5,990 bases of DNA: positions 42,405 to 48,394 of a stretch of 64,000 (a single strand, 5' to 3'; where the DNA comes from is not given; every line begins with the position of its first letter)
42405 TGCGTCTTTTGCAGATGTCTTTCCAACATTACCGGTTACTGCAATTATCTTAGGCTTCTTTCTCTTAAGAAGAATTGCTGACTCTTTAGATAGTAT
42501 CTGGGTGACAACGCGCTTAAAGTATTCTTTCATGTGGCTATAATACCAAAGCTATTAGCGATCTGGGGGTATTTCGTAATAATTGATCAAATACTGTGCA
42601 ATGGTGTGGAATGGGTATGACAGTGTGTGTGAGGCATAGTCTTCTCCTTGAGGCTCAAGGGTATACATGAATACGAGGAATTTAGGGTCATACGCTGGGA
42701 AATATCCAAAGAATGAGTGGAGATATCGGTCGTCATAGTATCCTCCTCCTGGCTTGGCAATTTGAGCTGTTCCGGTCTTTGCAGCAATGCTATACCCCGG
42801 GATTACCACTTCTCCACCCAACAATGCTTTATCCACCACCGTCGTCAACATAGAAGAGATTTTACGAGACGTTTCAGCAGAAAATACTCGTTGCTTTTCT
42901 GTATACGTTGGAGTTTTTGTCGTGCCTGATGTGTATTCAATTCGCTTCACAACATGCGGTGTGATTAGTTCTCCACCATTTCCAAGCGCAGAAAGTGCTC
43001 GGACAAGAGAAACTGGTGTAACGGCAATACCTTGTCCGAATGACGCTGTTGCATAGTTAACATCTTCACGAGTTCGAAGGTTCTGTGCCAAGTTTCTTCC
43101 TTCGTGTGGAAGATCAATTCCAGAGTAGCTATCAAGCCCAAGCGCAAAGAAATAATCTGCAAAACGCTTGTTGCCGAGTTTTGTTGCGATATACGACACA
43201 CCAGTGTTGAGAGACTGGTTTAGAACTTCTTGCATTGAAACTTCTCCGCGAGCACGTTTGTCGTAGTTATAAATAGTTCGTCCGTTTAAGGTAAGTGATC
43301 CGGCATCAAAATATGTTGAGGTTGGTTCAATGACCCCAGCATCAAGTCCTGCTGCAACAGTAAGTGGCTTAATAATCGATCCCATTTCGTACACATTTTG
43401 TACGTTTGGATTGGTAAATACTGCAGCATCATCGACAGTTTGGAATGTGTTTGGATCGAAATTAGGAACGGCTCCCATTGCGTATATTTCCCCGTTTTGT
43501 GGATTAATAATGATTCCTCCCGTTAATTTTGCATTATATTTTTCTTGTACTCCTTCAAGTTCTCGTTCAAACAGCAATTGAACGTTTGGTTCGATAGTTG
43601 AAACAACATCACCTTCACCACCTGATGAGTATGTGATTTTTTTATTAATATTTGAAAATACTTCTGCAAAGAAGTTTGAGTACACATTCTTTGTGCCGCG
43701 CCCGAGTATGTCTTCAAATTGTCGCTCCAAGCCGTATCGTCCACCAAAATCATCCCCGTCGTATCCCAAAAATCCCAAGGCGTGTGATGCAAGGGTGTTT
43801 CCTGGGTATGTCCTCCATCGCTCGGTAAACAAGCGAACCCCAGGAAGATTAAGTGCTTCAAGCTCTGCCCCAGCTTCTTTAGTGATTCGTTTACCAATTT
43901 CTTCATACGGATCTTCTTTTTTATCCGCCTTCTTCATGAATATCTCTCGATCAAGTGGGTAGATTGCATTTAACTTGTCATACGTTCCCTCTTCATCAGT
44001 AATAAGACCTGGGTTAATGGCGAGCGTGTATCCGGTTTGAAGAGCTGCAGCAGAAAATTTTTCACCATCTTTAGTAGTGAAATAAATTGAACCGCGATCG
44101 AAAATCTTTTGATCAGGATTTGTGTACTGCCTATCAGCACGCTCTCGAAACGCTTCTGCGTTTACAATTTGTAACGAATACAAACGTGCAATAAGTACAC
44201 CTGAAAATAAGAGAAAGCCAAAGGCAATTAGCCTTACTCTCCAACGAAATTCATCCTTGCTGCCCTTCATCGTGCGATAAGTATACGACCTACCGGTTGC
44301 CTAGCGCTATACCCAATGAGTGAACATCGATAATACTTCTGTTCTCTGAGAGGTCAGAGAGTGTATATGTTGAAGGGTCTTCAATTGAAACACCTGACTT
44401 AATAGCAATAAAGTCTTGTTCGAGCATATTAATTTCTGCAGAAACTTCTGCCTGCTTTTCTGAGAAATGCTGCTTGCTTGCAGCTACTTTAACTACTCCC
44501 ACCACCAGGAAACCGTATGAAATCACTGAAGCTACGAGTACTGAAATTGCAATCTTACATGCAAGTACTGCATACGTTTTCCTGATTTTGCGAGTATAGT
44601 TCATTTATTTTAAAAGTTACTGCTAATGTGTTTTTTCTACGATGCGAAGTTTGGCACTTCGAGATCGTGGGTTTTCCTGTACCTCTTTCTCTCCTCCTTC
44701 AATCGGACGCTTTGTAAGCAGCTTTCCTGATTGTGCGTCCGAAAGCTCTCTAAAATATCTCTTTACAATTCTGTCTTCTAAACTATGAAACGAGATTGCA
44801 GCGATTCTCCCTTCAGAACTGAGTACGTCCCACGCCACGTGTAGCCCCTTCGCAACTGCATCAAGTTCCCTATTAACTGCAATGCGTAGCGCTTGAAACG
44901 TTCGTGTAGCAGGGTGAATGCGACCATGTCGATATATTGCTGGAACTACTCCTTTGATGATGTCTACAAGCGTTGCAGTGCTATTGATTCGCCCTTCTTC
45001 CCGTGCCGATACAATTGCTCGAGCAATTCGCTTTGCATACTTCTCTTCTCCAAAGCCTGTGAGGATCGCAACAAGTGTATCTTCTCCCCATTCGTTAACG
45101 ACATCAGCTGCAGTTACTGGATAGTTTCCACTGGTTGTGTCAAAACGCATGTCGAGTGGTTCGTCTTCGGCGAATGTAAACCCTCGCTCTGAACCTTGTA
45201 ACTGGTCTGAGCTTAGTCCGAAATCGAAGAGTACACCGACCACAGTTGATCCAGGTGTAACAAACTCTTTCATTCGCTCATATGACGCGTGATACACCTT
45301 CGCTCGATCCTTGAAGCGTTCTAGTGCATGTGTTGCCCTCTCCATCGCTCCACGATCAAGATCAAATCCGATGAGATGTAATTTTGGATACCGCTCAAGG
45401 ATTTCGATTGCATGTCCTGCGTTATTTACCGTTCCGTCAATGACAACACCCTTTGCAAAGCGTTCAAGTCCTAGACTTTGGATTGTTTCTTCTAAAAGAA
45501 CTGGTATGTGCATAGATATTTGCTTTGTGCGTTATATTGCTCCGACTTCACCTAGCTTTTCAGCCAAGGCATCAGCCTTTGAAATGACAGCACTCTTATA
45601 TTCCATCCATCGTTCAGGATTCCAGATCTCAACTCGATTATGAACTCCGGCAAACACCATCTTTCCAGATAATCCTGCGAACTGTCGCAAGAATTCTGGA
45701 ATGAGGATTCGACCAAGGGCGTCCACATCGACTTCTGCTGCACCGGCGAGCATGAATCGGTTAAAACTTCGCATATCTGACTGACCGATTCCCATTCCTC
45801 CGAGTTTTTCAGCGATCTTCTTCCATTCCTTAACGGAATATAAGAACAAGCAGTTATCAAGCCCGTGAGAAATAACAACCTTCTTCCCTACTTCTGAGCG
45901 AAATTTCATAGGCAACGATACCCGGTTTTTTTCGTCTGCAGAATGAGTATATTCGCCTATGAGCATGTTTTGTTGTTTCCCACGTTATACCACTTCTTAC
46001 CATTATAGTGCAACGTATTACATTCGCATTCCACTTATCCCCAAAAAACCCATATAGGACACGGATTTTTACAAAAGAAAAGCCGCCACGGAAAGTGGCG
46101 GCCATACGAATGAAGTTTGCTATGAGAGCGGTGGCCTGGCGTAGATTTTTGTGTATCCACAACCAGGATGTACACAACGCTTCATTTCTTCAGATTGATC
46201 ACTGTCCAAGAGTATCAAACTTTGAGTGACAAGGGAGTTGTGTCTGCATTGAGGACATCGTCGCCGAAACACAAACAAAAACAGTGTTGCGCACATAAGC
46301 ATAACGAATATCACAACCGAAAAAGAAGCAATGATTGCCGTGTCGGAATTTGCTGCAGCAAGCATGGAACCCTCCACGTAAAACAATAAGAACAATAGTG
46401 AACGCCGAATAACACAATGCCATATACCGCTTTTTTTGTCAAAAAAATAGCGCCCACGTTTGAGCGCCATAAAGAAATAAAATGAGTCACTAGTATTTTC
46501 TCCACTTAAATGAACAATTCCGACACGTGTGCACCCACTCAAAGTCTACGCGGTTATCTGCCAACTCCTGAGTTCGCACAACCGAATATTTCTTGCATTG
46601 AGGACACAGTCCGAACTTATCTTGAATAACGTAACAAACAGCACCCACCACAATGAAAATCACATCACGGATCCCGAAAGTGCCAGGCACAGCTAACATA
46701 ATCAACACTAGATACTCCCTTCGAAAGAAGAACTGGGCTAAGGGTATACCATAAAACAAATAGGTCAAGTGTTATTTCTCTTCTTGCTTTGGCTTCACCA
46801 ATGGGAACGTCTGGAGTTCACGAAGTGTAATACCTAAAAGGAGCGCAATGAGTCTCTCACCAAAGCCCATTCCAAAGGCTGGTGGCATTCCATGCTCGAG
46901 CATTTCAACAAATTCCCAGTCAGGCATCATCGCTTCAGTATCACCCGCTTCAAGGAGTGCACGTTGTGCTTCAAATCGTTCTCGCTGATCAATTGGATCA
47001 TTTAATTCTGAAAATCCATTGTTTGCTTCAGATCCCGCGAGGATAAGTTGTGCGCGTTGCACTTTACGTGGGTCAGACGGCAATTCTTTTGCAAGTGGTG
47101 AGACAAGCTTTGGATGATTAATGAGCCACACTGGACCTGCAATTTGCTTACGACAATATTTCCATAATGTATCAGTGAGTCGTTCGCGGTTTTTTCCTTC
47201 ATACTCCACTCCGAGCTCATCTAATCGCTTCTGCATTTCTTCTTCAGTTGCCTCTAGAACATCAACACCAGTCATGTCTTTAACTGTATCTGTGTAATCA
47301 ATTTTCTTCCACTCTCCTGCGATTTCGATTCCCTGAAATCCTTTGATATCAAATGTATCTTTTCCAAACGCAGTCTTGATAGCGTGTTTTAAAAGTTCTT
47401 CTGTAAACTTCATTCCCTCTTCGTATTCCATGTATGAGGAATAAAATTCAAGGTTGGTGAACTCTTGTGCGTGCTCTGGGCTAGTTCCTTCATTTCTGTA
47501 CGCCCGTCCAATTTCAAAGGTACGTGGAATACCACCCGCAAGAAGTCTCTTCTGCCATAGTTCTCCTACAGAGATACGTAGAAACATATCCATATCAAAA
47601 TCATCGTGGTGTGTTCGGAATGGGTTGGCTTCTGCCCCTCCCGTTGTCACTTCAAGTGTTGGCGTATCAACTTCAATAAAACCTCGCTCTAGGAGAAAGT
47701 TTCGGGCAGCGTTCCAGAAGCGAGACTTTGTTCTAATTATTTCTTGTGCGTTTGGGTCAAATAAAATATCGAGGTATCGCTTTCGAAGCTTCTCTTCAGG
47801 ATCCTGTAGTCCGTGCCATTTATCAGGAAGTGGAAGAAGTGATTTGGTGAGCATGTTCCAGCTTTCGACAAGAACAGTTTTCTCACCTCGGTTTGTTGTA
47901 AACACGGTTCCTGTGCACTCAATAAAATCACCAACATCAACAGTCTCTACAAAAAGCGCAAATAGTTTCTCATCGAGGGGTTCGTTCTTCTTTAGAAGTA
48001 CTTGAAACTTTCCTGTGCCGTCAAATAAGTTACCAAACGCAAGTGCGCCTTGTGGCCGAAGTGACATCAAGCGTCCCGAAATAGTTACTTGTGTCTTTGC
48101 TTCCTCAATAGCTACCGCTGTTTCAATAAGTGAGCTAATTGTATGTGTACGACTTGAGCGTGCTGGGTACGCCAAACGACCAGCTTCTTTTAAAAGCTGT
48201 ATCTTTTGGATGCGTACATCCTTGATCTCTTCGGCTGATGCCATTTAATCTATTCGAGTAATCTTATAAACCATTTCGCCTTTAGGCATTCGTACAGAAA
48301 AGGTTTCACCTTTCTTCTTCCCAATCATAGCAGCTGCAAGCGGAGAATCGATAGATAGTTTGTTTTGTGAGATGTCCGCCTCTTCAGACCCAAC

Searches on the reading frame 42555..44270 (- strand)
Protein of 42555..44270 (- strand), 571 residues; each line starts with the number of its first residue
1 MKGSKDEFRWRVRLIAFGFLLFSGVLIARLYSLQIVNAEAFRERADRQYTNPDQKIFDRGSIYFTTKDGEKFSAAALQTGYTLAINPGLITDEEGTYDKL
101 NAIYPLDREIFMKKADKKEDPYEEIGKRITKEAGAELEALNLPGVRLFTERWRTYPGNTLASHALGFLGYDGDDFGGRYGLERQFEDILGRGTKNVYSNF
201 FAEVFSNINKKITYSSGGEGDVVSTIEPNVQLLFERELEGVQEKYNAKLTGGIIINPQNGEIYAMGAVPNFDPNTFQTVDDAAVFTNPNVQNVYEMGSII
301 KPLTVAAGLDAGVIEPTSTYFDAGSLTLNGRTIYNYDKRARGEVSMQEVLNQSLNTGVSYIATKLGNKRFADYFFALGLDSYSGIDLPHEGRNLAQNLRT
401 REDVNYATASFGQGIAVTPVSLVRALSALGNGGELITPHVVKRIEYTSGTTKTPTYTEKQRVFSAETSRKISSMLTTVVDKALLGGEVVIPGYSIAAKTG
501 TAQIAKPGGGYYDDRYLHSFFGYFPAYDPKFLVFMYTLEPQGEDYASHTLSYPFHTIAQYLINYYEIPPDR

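Call 16: search_protein_families(library=pfam, proteins=[window:42555-44270:-], max_evalue=0.001)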
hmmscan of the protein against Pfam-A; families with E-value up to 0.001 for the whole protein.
window:42555-44270:- (571 aa): 2 families
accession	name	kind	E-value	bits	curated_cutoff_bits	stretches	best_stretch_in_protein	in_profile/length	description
PF00905.27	Transpeptidase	-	2e-66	224.7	22.1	1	253-547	4-287/299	Penicillin binding protein transpeptidase domain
PF03717.20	PBP_dimer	-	1.4e-06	29.3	24.4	1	78-195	21-163/180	Penicillin-binding Protein dimerisation domain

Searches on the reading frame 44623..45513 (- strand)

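Call 16: search_protein_families(library=pfam, proteins=[window:44623-45513:-], max_evalue=0.001)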
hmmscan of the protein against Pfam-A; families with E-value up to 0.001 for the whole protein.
window:44623-45513:- (296 aa): 1 family
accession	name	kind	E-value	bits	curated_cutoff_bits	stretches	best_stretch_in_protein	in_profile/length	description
PF01795.25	Methyltransf_5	-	1.3e-96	324.1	27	1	2-294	4-308/309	MraW methylase family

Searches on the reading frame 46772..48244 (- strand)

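Call 16: search_protein_families(library=pfam, proteins=[window:46772-48244:-], max_evalue=0.001)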
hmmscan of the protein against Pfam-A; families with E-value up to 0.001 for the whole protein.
window:46772-48244:- (490 aa): 2 families
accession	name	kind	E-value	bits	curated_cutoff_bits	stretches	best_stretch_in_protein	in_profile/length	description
PF00152.25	tRNA-synt_2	-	3.1e-63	214.1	25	1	149-482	2-306/308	tRNA synthetases class II (D, K and N)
PF01336.31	tRNA_anti-codon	-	4.1e-12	46.3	27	1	53-131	1-74/75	OB-fold nucleic acid binding domain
